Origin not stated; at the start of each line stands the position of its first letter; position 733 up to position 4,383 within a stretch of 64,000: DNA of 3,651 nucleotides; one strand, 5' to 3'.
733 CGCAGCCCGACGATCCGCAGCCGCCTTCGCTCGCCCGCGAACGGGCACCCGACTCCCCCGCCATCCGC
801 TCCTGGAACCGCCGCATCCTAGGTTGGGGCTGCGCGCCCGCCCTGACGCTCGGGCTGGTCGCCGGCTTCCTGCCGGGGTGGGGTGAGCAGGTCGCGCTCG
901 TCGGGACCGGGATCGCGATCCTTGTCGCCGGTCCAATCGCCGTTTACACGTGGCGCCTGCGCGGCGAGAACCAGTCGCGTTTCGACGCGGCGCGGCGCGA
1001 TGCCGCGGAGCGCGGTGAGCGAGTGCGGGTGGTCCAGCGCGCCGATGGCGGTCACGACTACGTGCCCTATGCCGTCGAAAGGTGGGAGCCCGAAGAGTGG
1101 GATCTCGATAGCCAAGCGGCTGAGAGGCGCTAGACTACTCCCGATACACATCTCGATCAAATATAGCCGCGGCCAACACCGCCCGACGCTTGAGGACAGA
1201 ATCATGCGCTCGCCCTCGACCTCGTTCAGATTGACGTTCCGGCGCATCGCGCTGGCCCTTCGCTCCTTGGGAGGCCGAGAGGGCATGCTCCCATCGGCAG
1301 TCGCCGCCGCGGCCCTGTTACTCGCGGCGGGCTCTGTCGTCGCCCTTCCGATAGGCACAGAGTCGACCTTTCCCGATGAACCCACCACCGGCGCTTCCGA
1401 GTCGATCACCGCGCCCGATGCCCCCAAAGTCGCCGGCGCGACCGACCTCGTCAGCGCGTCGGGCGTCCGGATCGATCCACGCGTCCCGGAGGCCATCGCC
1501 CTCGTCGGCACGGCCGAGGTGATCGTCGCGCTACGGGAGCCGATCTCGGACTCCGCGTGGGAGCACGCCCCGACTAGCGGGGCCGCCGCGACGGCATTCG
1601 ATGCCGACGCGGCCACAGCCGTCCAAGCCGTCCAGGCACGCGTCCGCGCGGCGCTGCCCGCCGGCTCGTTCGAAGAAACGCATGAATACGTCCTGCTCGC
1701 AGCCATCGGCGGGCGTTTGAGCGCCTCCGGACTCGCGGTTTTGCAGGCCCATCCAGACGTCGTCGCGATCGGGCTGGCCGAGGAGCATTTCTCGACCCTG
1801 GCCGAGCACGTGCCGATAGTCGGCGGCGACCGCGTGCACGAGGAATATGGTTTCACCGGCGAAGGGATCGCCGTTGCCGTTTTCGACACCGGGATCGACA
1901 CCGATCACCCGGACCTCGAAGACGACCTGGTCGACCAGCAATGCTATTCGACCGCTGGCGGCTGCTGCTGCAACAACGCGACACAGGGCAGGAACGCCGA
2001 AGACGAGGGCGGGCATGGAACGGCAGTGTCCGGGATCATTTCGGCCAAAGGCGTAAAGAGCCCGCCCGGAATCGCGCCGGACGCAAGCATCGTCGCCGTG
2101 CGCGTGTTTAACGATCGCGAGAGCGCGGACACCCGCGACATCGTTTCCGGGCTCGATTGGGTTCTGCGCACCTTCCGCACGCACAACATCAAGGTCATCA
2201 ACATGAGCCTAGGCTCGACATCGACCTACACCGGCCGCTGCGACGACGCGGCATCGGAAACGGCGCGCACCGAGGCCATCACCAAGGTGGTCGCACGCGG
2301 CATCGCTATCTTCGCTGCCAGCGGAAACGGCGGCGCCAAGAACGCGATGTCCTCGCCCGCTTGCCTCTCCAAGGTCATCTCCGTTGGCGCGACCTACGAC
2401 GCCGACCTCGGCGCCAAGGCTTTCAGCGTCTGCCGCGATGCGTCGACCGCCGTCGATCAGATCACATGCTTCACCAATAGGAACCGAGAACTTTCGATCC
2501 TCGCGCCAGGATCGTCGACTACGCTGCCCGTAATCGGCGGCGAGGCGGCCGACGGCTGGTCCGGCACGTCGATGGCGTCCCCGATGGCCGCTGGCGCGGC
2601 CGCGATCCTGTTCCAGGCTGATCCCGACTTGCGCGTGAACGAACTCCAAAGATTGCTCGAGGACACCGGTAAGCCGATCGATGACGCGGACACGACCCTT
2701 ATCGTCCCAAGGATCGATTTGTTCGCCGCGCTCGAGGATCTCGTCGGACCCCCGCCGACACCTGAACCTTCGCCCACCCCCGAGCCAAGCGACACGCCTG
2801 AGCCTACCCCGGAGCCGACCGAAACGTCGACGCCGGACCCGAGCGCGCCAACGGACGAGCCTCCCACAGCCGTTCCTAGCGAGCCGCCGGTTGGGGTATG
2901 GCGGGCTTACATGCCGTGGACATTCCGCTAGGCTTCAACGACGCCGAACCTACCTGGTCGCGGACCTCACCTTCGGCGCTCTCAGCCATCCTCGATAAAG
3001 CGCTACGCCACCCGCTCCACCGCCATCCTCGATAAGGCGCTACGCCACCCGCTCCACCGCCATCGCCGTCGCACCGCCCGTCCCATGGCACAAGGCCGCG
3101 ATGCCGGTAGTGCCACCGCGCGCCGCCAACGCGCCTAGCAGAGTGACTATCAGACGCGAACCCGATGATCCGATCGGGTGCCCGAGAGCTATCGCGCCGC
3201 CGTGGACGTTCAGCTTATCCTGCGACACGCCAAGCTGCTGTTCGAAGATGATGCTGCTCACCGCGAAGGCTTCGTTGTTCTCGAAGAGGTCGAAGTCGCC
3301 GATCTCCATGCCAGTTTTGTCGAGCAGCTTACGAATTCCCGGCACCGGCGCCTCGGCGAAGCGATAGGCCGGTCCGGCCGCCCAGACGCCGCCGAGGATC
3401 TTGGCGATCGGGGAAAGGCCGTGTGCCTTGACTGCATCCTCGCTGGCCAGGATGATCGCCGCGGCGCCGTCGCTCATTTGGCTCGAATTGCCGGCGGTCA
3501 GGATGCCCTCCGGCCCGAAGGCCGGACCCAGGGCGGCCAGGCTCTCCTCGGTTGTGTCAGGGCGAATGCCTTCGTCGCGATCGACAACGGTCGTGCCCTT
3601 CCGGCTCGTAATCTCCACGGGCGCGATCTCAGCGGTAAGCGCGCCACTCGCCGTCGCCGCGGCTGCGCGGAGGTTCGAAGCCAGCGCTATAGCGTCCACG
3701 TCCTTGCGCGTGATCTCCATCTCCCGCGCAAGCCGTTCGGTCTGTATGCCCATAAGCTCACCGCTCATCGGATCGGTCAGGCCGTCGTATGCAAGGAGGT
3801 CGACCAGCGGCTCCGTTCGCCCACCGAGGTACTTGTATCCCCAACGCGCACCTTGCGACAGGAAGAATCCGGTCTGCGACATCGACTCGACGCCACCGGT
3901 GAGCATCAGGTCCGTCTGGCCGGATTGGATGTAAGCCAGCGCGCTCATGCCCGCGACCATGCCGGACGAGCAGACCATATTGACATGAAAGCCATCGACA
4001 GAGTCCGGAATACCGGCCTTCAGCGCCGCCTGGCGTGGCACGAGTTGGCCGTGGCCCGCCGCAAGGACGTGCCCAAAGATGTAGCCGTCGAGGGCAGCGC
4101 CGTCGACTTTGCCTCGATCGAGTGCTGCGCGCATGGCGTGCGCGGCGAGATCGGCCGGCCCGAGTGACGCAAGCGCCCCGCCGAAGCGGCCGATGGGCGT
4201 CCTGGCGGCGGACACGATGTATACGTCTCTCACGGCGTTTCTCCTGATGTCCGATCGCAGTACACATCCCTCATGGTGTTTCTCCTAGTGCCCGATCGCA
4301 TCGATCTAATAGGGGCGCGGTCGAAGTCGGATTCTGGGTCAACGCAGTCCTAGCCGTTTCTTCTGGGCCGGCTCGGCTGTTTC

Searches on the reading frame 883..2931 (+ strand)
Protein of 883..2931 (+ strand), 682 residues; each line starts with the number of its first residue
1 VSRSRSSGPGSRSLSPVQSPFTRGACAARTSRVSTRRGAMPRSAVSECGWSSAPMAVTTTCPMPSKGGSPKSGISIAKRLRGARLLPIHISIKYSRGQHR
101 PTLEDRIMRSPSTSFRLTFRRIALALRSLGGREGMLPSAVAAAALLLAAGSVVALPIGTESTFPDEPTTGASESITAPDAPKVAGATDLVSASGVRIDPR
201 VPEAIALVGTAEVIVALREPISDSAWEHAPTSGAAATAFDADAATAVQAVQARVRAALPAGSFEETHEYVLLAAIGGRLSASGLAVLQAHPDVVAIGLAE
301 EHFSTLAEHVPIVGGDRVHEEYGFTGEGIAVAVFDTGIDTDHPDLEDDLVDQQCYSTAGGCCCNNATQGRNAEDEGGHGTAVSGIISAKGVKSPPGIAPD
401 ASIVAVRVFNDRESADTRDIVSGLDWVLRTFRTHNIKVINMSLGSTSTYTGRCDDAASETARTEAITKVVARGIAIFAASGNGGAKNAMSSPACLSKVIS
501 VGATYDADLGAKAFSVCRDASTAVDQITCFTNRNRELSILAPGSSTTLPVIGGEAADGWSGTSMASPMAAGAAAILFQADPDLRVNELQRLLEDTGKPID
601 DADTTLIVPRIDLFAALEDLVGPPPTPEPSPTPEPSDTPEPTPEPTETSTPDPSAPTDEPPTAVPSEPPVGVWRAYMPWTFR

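Call 63: search_protein_families(library=pfam, proteins=[window:883-2931:+], max_evalue=0.00001)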
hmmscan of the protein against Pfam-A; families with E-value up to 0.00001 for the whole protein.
window:883-2931:+ (682 aa): 1 family
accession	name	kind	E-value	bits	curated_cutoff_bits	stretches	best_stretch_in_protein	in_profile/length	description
PF00082.27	Peptidase_S8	-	4.3e-47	161.2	21.8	1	326-596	1-273/288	Subtilase family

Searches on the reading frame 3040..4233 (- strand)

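Call 63: search_protein_families(library=pfam, proteins=[window:3040-4233:-], max_evalue=0.00001)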
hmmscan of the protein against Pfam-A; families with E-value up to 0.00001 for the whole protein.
window:3040-4233:- (397 aa): 2 families
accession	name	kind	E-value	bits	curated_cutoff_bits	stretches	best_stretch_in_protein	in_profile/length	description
PF00108.29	Thiolase_N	-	2e-78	263.8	26.4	1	4-266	1-260/260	Thiolase, N-terminal domain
PF02803.24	Thiolase_C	-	6.5e-37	126.3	27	1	274-395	2-123/123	Thiolase, C-terminal domain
